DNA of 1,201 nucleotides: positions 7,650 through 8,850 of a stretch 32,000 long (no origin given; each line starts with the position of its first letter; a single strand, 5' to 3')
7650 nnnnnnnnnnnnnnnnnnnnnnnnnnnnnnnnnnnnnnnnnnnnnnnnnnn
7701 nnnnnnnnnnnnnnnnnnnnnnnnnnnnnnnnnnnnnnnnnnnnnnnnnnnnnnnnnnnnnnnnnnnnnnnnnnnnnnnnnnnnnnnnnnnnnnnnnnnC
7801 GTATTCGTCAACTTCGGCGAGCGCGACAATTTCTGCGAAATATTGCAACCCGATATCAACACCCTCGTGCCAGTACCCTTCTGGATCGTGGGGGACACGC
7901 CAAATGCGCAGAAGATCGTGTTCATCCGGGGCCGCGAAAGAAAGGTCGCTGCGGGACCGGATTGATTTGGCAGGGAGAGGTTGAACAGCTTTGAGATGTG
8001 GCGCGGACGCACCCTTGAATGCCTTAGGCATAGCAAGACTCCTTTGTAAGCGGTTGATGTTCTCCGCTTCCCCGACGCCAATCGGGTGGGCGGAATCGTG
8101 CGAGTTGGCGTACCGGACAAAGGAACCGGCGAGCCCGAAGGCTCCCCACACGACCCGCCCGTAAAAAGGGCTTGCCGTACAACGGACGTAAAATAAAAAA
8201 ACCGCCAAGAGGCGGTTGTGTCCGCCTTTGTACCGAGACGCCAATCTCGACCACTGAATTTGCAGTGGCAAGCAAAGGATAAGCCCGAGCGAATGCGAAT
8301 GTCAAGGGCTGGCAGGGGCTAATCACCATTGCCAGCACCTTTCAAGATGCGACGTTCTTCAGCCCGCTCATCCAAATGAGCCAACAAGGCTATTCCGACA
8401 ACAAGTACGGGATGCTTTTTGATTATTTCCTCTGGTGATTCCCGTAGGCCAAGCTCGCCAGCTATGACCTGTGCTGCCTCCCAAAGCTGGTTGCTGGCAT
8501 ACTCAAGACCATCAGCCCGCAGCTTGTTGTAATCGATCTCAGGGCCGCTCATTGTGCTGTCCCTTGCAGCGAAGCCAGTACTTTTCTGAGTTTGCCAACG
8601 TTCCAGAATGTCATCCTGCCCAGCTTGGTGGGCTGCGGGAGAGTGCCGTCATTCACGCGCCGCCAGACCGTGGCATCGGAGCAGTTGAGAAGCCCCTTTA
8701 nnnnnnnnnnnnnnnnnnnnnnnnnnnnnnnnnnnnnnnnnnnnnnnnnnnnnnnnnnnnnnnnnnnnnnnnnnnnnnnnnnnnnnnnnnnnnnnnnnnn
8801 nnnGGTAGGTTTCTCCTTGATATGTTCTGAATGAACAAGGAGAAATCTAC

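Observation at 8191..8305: Promoter followed within about 80 nt by an intrinsic terminator with a competing antiterminator: candidate sRNA or attenuator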

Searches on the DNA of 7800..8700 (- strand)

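Call 6: search_rna_families(source=window, start=7800, end=8700, threshold=evalue, max_evalue=1, show_alignments=4)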
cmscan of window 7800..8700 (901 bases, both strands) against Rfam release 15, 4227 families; matches with E-value up to 1: 4.
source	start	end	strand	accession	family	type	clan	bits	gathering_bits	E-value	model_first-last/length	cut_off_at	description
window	8082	8166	-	RF01695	C4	Gene; antisense;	CL00128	70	45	2e-13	1-87/87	no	C4 antisense RNA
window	8195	8269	-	RF01394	isrK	Gene; sRNA;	-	63.4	50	4.5e-13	1-77/77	no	isrK Hfq binding RNA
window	8230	8282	-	RF03163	c4-a1b1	Gene; antisense;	CL00128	43.6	46.7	1.4e-09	1-53/53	no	a1, b1 targets of C4 antisense RNA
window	8191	8287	-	RF02631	Hrs13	Gene; sRNA;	-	15.5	52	0.65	1-82/82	no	Hfq-regulated sRNA 13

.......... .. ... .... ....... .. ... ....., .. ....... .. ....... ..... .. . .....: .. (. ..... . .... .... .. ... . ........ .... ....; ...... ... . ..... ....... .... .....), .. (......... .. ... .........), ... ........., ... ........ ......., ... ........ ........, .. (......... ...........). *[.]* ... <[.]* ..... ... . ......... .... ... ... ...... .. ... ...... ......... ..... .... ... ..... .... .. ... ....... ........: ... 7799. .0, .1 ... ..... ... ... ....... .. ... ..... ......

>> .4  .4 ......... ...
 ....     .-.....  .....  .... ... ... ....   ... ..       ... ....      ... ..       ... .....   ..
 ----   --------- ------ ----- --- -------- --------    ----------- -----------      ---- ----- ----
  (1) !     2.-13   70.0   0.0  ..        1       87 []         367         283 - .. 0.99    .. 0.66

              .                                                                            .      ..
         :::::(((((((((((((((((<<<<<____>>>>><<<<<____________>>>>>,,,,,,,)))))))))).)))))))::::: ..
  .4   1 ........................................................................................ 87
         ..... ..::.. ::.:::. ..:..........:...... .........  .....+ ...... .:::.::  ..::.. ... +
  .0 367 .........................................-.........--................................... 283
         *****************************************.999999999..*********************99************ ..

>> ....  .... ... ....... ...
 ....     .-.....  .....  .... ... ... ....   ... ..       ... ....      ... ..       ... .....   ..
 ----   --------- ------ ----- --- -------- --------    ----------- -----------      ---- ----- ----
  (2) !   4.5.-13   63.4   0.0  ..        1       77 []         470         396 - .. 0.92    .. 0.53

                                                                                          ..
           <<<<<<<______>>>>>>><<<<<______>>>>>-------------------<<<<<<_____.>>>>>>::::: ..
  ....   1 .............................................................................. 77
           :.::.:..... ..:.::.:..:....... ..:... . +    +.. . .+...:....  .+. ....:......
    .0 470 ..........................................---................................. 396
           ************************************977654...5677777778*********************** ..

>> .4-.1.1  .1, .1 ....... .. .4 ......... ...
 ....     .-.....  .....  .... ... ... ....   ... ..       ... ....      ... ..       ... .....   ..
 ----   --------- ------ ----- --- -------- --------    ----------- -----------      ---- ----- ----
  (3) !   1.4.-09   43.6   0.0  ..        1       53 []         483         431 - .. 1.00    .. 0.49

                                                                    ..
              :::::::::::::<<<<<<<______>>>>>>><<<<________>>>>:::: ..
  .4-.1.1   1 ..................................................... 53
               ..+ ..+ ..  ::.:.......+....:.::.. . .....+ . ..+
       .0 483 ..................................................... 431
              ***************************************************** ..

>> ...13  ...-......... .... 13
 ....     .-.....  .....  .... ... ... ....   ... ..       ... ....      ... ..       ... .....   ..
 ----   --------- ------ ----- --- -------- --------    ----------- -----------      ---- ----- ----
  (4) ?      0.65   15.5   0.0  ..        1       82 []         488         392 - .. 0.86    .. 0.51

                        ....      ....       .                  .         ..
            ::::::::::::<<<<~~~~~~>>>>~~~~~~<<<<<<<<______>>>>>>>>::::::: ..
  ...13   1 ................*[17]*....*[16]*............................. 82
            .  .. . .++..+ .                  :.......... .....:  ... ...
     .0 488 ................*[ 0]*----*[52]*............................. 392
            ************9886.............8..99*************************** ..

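Call 26: search_dna_similar(query=window:7990-8330:-, collection=phages, mode=distant, max_rows=30)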
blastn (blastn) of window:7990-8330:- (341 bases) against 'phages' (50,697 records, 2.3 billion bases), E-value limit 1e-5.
Records with a match: 22; places in all: 22; records where one place covers at least 80% of the query: 0.
Best place of each record, by identity: 60-80% 22.
By first word of the organism name: Pseudomonas 18; Bordetella 4.
By host as written in the record: Pseudomonas aeruginosa 13; Bordetella avium 4; carbapenem-resistant Pseudomonas aeruginosa YMC11/07/P54 2; Pseudomonas aeruginosa 147 2; Pseudomonas aeruginosa PA14 1.
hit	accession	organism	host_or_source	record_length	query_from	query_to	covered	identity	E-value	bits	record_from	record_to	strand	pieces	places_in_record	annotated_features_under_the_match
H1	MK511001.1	Pseudomonas phage vB_Pae_CF23a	Pseudomonas aeruginosa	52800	32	260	67%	72.6%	4e-25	121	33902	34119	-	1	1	none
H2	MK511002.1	Pseudomonas phage vB_Pae_CF57a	Pseudomonas aeruginosa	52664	32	260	67%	72.6%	4e-25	121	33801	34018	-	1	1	none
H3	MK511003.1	Pseudomonas phage vB_Pae_CF65a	Pseudomonas aeruginosa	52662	32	260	67%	72.6%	4e-25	121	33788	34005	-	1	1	none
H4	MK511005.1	Pseudomonas phage vB_Pae_CF81a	Pseudomonas aeruginosa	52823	32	260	67%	72.6%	4e-25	121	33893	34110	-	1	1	none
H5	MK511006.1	Pseudomonas phage vB_Pae_CF118a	Pseudomonas aeruginosa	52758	32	260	67%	72.6%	4e-25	121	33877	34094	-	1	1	none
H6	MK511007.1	Pseudomonas phage vB_Pae_CF121b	Pseudomonas aeruginosa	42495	32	260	67%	72.6%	4e-25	121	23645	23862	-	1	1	none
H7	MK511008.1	Pseudomonas phage vB_Pae_CF124b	Pseudomonas aeruginosa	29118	32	260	67%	72.6%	4e-25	121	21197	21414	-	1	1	none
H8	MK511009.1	Pseudomonas phage vB_Pae_CF136b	Pseudomonas aeruginosa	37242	32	260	67%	72.6%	4e-25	121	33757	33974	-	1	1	none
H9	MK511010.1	Pseudomonas phage vB_Pae_CF177c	Pseudomonas aeruginosa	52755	32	260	67%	72.6%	4e-25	121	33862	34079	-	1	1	none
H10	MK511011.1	Pseudomonas phage vB_Pae_CF213a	Pseudomonas aeruginosa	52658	32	260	67%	72.6%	4e-25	121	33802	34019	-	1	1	none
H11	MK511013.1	Pseudomonas phage vB_Pae_BR161a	Pseudomonas aeruginosa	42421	32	260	67%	72.6%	4e-25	121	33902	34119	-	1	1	none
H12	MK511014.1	Pseudomonas phage vB_Pae_BR243a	Pseudomonas aeruginosa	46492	32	260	67%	72.6%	4e-25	121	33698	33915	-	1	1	none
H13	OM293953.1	Bordetella phage vB_BaM-IFTN4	Bordetella avium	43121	64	294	68%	69.0%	2e-10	73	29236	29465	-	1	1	hypothetical protein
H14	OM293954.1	Bordetella phage vB_BaM-IFTN5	Bordetella avium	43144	64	294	68%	69.0%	2e-10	73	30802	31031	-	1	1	none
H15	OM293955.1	Bordetella phage vB_BaM-IFTN6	Bordetella avium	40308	64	294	68%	69.0%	2e-10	73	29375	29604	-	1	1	none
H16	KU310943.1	Pseudomonas phage YMC11/07/P54_PAE_BP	carbapenem-resistant Pseudomonas ...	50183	58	260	60%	73.0%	2e-22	111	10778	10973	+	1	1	none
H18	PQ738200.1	Pseudomonas phage phita81A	Pseudomonas aeruginosa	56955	58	260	60%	72.5%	3e-21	107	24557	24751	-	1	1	none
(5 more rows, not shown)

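Call 27: get_annotated_region(hit=H1, flank=2500)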
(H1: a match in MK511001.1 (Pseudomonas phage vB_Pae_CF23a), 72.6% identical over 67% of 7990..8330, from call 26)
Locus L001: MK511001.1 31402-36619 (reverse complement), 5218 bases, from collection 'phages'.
description: Pseudomonas phage vB_Pae_CF23a, partial genome.
organism: Pseudomonas phage vB_Pae_CF23a (NCBI taxid 2563562)
taxonomy: Viruses; Duplodnaviria; Heunggongvirae; Uroviricota; Caudoviricetes
host: Pseudomonas aeruginosa; source: lung of cystic fibrosis patients; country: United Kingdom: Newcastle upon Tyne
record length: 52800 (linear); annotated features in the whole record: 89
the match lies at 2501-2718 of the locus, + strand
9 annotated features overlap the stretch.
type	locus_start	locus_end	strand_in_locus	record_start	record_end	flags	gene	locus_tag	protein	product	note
CDS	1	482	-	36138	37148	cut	-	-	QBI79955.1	shufflon-specific DNA recombinase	-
CDS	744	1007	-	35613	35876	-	-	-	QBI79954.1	hypothetical protein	-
CDS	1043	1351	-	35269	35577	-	-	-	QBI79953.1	hypothetical protein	Phage protein (ACLAME 1146)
CDS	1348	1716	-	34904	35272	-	-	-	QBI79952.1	hypothetical protein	-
CDS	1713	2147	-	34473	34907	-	-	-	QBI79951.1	lysozyme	Phage-related lysozyme (muraminidase)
CDS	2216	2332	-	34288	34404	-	-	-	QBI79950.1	hypothetical protein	-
CDS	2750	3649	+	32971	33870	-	-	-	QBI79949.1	antirepressor protein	-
CDS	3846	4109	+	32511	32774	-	-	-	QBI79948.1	hypothetical protein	-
CDS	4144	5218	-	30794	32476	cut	-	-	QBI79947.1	hypothetical protein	-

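Call 28: get_annotated_region(hit=H13, flank=2500)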
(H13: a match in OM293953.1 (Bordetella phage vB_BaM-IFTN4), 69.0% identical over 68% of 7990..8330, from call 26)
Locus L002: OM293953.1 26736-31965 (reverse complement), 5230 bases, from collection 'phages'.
description: Bordetella phage vB_BaM-IFTN4, complete genome.
organism: Bordetella phage vB_BaM-IFTN4 (NCBI taxid 2928720)
taxonomy: Viruses; Duplodnaviria; Heunggongvirae; Uroviricota; Caudoviricetes
host: Bordetella avium; source: fecal sample, chicken, commercial farm; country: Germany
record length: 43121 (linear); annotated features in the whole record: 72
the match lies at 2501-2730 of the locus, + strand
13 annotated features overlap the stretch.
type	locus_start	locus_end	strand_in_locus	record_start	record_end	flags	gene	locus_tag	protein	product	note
CDS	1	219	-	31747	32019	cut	-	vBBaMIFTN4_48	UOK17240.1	hypothetical protein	-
CDS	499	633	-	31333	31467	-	-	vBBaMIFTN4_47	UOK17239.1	hypothetical protein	-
CDS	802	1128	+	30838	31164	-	-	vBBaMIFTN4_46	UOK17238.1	hypothetical protein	-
CDS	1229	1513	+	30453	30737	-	-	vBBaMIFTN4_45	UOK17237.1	hypothetical protein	-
CDS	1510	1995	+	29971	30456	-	-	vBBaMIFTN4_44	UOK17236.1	HNH endonuclease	-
CDS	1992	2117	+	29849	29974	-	-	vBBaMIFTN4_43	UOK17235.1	hypothetical protein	-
CDS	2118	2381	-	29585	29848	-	-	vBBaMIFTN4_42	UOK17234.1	hypothetical protein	-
CDS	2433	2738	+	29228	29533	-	-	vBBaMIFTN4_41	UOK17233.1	hypothetical protein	-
CDS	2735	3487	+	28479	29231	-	-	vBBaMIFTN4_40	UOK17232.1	antirepressor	antirepressor (Rha family)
CDS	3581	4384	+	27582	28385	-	-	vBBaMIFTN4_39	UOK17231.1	antirepressor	antirepressor (AntA/AntB)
CDS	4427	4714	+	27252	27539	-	-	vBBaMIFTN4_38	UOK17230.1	hypothetical protein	-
CDS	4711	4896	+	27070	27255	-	-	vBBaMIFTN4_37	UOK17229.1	membrane protein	-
CDS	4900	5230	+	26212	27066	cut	-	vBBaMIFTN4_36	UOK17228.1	exodeoxyribonuclease VIII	-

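Call 29: get_annotated_region(hit=H16, flank=2500)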
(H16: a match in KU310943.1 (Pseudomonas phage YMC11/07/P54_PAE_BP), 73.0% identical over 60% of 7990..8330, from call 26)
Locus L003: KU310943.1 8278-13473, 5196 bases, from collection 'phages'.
description: Pseudomonas phage YMC11/07/P54_PAE_BP, complete genome.
organism: Pseudomonas phage YMC11/07/P54_PAE_BP (NCBI taxid 1777064)
taxonomy: Viruses; Duplodnaviria; Heunggongvirae; Uroviricota; Caudoviricetes
host: carbapenem-resistant Pseudomonas aeruginosa YMC11/07/P54; source: -; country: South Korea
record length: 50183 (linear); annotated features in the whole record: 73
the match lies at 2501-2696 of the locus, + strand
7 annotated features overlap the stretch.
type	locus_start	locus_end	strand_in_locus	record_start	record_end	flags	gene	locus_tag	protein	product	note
CDS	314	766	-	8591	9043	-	-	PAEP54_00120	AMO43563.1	hypothetical protein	-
CDS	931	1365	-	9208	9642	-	-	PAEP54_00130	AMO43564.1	putative endolysin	-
CDS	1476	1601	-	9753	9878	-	-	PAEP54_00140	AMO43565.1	hypothetical protein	-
CDS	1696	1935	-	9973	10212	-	-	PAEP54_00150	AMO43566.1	hypothetical protein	-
CDS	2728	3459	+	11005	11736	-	-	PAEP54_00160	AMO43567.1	hypothetical protein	-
CDS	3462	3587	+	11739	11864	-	-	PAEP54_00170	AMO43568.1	hypothetical protein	-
CDS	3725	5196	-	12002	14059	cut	-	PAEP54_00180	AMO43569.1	hypothetical protein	-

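Call 30: get_annotated_region(hit=H18, flank=2500)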
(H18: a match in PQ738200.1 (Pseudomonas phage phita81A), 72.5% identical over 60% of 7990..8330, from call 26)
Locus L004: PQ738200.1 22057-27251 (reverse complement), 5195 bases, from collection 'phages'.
description: Pseudomonas phage phita81A, complete genome.
organism: Pseudomonas phage phita81A (NCBI taxid 3387544)
taxonomy: Viruses
host: Pseudomonas aeruginosa; source: water from a freshwater lake; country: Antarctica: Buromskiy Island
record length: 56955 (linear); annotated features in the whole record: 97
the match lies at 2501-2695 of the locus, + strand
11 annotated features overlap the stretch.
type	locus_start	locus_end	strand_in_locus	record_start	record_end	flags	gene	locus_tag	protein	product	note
CDS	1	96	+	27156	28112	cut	-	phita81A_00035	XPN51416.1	hypothetical protein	-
CDS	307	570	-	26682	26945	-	-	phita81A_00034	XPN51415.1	hypothetical protein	-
CDS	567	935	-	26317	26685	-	-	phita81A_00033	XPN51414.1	hypothetical protein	-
CDS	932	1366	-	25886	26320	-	-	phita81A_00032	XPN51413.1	endolysin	-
CDS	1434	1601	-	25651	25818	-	-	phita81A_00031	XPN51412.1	hypothetical protein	-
CDS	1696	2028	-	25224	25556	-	-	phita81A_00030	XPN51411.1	hypothetical protein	-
CDS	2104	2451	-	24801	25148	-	-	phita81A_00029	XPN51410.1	hypothetical protein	-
CDS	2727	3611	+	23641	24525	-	-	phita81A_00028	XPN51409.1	hypothetical protein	-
CDS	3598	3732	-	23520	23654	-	-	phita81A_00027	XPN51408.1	hypothetical protein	-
CDS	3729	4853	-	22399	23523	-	-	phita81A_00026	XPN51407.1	hypothetical protein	-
CDS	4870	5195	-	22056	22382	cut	-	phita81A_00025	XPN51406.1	hypothetical protein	-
